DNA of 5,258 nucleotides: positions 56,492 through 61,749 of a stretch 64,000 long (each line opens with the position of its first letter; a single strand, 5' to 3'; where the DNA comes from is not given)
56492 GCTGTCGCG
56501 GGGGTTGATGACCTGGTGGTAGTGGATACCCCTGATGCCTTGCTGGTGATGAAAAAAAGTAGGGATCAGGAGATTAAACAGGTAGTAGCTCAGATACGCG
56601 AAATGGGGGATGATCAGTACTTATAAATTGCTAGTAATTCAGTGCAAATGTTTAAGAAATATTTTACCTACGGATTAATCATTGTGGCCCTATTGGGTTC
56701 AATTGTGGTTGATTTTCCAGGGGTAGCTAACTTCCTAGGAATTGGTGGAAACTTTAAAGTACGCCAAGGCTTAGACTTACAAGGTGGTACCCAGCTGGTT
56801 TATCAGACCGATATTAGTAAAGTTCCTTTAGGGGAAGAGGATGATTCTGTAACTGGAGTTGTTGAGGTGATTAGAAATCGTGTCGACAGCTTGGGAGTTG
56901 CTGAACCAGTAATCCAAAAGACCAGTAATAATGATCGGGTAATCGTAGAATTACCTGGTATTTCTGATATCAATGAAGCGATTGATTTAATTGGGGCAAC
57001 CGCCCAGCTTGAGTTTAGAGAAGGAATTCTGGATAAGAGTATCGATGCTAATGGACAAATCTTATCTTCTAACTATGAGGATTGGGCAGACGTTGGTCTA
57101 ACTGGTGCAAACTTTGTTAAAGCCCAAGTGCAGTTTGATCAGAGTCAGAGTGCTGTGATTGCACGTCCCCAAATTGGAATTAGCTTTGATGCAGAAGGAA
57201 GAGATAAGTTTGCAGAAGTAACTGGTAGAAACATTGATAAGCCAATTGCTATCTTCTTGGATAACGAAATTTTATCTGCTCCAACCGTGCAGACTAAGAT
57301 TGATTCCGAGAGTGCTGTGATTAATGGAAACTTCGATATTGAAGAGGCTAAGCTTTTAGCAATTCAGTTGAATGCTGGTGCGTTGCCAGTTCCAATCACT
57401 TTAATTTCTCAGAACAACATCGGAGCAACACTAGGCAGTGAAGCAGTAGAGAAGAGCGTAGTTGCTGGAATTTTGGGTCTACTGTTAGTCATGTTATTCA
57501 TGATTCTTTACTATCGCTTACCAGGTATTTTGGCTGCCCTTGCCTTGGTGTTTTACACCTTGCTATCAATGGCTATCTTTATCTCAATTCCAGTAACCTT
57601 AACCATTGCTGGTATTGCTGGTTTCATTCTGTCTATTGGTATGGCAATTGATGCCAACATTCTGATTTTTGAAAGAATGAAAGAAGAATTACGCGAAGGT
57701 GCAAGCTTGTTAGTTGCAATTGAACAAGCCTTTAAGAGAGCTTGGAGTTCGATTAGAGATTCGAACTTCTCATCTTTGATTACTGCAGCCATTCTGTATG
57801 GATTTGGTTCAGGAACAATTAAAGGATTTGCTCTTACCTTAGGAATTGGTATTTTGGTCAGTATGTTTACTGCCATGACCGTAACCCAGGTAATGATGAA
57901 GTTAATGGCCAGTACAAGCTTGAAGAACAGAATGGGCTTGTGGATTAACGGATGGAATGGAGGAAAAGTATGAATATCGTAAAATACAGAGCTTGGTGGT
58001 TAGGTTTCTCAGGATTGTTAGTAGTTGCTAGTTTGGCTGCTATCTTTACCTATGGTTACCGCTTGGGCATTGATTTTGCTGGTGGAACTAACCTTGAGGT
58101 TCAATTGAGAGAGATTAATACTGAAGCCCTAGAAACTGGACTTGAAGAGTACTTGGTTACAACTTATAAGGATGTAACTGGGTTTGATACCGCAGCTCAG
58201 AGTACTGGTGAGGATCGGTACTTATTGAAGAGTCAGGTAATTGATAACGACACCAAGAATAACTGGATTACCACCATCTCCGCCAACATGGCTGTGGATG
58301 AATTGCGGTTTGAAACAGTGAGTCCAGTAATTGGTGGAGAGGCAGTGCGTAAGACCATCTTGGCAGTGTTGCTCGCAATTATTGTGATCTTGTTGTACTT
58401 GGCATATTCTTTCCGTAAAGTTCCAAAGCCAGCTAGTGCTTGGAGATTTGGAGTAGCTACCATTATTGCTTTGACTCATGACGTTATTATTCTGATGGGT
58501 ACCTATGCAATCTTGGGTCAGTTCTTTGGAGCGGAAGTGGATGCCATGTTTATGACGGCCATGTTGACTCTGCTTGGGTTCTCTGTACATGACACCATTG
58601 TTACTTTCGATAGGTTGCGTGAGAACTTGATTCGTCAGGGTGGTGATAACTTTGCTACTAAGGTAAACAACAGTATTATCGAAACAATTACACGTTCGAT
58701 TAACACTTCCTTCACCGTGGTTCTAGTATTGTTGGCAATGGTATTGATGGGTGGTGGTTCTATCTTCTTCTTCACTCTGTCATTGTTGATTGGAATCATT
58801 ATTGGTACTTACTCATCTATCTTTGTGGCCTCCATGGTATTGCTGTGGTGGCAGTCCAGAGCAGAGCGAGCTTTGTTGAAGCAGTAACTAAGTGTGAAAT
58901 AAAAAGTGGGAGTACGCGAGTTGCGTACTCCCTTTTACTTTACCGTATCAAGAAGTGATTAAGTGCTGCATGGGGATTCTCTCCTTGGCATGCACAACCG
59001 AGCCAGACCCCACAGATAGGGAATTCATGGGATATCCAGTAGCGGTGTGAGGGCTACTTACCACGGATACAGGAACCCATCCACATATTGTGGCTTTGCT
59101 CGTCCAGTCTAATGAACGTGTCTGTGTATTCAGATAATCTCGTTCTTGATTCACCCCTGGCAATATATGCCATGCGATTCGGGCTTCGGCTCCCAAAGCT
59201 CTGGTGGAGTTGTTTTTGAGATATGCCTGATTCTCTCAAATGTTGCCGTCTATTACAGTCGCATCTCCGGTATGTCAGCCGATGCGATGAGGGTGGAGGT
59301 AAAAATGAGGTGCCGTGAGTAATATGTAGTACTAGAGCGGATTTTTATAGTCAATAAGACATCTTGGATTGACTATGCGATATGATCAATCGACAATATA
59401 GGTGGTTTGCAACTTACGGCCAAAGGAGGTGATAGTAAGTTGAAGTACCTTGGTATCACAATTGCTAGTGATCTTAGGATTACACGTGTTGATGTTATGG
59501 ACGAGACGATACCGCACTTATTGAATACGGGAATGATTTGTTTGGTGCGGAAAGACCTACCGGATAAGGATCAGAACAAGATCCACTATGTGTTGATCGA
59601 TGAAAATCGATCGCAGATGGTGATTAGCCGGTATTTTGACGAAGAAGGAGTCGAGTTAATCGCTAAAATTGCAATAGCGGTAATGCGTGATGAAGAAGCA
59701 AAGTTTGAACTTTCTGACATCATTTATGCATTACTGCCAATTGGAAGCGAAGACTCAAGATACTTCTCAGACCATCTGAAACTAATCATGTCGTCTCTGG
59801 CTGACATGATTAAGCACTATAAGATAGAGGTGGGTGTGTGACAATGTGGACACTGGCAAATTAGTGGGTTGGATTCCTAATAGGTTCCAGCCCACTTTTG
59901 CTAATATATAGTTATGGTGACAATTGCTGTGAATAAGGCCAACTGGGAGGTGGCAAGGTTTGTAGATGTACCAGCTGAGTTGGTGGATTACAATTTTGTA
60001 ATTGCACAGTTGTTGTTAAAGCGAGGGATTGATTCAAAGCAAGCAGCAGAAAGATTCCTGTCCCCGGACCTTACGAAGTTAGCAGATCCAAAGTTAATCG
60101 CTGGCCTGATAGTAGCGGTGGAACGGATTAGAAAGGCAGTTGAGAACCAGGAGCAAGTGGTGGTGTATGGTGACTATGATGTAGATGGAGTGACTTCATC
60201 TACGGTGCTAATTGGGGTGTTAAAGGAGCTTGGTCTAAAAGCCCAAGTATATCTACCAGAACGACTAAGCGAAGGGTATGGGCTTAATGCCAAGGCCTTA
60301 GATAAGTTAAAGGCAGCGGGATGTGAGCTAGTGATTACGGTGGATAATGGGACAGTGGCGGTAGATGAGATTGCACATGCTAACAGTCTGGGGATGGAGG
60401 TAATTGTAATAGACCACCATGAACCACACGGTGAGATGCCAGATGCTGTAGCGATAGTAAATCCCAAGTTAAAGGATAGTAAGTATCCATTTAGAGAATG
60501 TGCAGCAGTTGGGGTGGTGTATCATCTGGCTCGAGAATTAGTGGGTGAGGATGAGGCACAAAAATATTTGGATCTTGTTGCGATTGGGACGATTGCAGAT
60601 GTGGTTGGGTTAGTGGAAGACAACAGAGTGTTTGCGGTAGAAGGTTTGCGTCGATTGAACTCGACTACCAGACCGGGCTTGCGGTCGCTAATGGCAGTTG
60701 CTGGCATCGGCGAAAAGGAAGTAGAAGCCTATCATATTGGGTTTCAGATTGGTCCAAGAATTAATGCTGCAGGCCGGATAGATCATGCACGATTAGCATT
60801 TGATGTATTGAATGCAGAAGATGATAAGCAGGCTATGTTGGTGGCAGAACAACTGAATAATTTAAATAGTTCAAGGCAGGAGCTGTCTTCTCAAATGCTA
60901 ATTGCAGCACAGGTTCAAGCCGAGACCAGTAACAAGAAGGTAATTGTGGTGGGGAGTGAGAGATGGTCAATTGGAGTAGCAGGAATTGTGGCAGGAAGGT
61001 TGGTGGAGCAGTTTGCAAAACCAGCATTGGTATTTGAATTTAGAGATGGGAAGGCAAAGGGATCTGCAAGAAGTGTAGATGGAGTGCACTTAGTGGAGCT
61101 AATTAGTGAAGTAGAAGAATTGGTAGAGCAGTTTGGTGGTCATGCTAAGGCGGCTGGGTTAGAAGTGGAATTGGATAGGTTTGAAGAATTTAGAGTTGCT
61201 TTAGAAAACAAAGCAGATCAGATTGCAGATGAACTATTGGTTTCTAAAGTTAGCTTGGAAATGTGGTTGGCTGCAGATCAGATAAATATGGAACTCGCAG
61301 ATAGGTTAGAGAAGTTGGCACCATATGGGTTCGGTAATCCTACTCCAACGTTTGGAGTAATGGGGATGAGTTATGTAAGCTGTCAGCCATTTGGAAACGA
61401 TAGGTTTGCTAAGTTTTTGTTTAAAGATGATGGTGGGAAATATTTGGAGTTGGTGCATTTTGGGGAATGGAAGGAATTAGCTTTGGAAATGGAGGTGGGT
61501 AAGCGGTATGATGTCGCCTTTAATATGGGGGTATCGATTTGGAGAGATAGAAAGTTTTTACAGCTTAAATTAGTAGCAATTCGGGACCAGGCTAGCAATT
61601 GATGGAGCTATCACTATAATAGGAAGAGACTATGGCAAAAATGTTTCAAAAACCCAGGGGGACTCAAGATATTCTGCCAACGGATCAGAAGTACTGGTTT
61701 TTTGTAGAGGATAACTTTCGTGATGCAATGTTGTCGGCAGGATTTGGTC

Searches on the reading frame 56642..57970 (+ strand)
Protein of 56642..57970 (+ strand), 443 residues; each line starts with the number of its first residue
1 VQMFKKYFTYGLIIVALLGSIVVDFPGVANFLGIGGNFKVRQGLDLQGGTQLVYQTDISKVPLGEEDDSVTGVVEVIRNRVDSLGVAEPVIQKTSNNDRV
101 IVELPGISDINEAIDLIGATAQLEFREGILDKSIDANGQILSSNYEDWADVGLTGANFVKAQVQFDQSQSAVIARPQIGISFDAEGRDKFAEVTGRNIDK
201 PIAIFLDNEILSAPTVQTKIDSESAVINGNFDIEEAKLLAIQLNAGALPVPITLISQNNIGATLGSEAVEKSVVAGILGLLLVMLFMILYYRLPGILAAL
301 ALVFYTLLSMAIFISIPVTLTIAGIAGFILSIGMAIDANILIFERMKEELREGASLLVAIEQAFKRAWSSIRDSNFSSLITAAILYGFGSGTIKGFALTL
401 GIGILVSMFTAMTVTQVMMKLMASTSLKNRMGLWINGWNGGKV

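Call 78: search_protein_families(library=pfam, proteins=[window:56642-57970:+], max_evalue=1e-8)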
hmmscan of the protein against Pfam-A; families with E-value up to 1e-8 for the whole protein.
window:56642-57970:+ (443 aa): 3 families
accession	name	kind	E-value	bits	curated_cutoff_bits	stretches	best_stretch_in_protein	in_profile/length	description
PF22599.2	SecDF_P1_head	-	1.7e-29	102.4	27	1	150-250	18-114/114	SecDF, P1 head subdomain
PF21760.3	SecD_1st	-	9.3e-24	83.1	27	1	72-127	3-57/60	Protein translocase subunit SecDF, P1 domain, N-terminal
PF02355.23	SecD_SecF_C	-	6.8e-13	48.9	20.5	1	253-420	14-184/189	Protein export membrane protein SecD/SecF, C-terminal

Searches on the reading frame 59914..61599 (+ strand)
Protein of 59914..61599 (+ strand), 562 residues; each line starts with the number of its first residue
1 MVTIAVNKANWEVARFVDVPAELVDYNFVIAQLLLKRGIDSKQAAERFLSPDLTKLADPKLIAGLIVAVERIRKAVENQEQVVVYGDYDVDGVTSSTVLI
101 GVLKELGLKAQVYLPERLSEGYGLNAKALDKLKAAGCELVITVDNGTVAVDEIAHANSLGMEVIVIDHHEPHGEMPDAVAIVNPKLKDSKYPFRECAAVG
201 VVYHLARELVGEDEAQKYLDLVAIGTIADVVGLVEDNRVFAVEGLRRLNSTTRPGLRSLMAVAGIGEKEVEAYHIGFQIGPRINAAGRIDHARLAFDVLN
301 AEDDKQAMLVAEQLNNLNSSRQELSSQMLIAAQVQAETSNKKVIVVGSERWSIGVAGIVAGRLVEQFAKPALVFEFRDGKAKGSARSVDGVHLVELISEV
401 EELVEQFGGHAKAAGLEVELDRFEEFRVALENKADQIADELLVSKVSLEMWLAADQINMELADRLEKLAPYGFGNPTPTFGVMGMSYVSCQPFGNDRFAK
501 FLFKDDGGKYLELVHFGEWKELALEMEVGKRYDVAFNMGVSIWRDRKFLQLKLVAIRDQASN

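Call 78: search_protein_families(library=pfam, proteins=[window:59914-61599:+], max_evalue=1e-8)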
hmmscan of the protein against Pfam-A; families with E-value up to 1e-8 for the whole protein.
window:59914-61599:+ (562 aa): 3 families
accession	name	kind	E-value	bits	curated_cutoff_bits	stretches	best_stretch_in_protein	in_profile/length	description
PF01368.27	DHH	-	4.4e-27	95.3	28.1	1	81-226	1-125/125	DHH family, N-terminal domain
PF17768.7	RecJ_OB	-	1.3e-18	67.5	27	1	450-553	3-105/107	RecJ OB domain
PF02272.25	DHHA1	-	1.6e-15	57.8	25.9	1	340-432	1-98/102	DHHA1 domain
